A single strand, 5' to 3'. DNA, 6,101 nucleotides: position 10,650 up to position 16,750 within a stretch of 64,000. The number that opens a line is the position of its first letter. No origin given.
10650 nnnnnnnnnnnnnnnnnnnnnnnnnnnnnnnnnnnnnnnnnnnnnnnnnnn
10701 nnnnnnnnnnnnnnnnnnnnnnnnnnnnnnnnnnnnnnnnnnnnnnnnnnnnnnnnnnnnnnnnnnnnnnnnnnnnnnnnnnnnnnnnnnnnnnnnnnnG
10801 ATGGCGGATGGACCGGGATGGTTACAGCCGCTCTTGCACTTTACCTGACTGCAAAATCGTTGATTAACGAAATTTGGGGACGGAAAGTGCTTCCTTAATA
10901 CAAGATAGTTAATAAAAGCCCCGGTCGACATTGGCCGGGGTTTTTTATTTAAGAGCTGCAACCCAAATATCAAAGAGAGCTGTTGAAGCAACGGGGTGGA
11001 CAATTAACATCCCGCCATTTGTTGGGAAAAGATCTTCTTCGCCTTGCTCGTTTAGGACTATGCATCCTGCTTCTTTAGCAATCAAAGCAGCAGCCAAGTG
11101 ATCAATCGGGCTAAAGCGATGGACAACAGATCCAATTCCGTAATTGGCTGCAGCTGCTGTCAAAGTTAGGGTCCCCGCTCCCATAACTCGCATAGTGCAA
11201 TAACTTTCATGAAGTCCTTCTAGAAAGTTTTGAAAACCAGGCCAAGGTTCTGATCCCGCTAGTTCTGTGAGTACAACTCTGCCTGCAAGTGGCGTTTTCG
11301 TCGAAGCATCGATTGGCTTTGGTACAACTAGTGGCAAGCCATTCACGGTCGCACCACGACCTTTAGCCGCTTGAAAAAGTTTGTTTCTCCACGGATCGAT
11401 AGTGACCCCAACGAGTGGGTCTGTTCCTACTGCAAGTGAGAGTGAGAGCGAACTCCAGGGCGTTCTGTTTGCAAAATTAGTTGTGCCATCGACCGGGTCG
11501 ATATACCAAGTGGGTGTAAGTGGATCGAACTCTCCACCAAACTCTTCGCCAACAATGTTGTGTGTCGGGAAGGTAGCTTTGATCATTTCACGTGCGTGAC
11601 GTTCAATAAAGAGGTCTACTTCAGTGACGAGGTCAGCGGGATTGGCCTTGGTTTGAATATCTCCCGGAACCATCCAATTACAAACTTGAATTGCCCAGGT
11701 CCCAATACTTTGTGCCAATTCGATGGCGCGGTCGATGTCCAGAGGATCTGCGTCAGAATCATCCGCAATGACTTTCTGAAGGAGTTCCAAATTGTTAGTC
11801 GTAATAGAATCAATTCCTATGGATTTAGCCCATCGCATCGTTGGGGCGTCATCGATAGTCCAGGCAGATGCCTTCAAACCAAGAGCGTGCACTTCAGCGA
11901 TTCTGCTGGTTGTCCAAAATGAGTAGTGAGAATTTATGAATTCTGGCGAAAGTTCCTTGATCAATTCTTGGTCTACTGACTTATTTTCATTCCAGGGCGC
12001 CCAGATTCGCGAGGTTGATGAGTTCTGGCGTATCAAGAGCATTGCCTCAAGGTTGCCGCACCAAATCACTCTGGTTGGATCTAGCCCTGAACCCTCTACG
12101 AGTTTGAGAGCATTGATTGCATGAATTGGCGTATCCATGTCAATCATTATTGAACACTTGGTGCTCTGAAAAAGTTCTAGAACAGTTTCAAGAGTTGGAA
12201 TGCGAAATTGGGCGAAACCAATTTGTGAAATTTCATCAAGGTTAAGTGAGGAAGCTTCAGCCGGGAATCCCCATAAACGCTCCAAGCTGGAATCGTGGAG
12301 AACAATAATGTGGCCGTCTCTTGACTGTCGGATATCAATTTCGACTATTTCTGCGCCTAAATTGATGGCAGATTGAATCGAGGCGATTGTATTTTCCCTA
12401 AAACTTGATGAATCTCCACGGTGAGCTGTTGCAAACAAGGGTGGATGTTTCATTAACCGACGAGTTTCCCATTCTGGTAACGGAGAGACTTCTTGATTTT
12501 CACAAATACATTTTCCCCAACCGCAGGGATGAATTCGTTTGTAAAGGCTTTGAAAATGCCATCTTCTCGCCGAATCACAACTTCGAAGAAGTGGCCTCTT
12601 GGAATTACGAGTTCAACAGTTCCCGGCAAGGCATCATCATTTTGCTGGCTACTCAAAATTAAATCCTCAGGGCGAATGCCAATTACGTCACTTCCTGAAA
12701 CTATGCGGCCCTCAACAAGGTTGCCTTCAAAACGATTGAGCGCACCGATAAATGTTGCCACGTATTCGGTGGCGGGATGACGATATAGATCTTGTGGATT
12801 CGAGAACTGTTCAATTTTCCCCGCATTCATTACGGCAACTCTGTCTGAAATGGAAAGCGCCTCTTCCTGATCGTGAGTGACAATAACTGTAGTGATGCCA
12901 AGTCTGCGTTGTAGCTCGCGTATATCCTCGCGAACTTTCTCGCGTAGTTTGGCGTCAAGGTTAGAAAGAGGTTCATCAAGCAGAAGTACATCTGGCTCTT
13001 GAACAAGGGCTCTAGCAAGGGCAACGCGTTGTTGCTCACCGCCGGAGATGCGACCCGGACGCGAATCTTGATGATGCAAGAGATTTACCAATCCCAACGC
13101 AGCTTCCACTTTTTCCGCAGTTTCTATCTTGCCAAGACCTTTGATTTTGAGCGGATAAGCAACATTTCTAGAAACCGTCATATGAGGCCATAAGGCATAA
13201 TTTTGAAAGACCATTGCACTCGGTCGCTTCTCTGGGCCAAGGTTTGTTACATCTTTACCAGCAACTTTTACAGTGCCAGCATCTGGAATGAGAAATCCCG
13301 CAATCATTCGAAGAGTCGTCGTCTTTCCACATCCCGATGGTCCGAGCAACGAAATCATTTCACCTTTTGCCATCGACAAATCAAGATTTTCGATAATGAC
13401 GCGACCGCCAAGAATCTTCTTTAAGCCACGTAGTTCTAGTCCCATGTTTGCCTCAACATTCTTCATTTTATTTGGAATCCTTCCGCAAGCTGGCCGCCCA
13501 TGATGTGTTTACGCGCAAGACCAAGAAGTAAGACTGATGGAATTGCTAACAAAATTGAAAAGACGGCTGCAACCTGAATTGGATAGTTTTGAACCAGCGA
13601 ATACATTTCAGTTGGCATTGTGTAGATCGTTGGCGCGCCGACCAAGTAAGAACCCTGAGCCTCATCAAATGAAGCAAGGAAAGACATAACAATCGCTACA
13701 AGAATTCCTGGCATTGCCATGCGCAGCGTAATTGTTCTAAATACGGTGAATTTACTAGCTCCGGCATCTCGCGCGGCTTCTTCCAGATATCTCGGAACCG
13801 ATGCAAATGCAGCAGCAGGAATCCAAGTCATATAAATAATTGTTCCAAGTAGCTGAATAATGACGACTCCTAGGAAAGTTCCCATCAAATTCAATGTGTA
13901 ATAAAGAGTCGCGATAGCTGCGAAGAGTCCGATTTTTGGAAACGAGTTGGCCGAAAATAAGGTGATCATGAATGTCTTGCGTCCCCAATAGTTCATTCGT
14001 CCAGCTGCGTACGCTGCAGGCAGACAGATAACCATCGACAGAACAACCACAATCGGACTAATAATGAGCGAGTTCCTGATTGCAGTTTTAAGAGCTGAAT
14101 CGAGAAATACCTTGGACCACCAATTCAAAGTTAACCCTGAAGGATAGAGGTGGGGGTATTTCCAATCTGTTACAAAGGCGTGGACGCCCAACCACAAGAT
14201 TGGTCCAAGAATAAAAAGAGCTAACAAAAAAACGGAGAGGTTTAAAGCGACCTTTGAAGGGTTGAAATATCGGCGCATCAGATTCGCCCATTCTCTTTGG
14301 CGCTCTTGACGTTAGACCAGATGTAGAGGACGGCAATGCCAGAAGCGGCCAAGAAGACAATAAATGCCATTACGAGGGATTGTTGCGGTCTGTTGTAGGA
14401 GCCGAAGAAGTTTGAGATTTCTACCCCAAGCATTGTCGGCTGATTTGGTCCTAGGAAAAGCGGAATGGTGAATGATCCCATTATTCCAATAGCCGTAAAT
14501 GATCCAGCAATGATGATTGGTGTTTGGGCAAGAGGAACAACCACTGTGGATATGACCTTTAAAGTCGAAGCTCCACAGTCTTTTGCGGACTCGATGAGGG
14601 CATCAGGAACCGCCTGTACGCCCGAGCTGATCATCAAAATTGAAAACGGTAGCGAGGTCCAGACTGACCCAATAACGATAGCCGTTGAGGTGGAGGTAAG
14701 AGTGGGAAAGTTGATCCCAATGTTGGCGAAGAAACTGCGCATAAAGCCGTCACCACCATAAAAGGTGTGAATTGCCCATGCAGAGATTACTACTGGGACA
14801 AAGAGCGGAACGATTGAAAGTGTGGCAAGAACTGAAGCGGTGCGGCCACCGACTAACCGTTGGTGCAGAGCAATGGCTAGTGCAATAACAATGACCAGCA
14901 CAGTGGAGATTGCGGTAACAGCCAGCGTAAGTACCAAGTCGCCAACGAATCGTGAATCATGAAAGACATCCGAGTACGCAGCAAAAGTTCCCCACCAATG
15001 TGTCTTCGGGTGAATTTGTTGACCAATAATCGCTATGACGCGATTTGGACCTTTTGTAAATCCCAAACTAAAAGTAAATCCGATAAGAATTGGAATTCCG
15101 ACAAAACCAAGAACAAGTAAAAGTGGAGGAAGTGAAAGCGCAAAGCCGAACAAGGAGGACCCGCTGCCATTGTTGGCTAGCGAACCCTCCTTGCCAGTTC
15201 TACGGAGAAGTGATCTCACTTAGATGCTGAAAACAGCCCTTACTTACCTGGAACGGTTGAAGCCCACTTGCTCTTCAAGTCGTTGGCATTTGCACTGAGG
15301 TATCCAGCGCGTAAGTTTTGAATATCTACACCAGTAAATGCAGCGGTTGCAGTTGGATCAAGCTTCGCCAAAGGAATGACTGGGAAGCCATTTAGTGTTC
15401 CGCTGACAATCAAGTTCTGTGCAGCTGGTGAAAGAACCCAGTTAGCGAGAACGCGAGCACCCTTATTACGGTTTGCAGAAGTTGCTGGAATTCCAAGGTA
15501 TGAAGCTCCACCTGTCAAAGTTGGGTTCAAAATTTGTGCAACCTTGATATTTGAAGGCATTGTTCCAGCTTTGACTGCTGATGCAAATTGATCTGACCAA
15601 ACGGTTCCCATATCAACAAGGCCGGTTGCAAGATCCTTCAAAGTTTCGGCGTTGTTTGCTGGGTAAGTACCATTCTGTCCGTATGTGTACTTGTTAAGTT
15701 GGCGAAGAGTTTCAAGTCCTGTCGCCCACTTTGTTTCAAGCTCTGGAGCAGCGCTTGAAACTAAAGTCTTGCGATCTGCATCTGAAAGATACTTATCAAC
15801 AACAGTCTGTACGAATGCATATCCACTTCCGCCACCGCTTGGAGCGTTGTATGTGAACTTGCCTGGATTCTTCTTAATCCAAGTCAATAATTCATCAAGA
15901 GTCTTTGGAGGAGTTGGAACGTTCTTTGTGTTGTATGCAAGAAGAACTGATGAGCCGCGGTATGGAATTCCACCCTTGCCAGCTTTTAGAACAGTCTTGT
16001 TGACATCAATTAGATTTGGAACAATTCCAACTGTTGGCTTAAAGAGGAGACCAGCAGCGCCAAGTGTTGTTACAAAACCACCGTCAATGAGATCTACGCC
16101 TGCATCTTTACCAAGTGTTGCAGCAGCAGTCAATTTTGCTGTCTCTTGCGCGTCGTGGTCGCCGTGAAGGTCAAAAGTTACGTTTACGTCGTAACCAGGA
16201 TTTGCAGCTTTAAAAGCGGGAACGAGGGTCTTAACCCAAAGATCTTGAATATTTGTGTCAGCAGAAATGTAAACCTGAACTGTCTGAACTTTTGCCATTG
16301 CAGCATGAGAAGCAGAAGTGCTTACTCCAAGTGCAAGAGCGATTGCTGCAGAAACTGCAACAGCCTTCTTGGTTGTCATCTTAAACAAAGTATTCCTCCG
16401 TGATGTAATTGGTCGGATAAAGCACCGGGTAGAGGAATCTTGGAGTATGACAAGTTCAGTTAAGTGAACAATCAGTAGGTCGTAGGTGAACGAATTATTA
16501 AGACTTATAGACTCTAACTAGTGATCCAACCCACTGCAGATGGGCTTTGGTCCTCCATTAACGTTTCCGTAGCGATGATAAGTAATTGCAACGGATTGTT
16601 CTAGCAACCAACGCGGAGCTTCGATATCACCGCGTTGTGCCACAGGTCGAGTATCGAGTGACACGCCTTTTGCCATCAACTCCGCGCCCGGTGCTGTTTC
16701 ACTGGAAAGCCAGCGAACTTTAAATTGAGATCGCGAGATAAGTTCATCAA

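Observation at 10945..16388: ABC importer operon ending in a GDPD-IMPase fusion enzyme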

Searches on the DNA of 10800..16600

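Call 90: search_rna_families(source=window, start=10800, end=16600, threshold=evalue, max_evalue=0.1)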
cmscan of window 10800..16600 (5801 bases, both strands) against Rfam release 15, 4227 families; matches with E-value up to 0.1: 0.
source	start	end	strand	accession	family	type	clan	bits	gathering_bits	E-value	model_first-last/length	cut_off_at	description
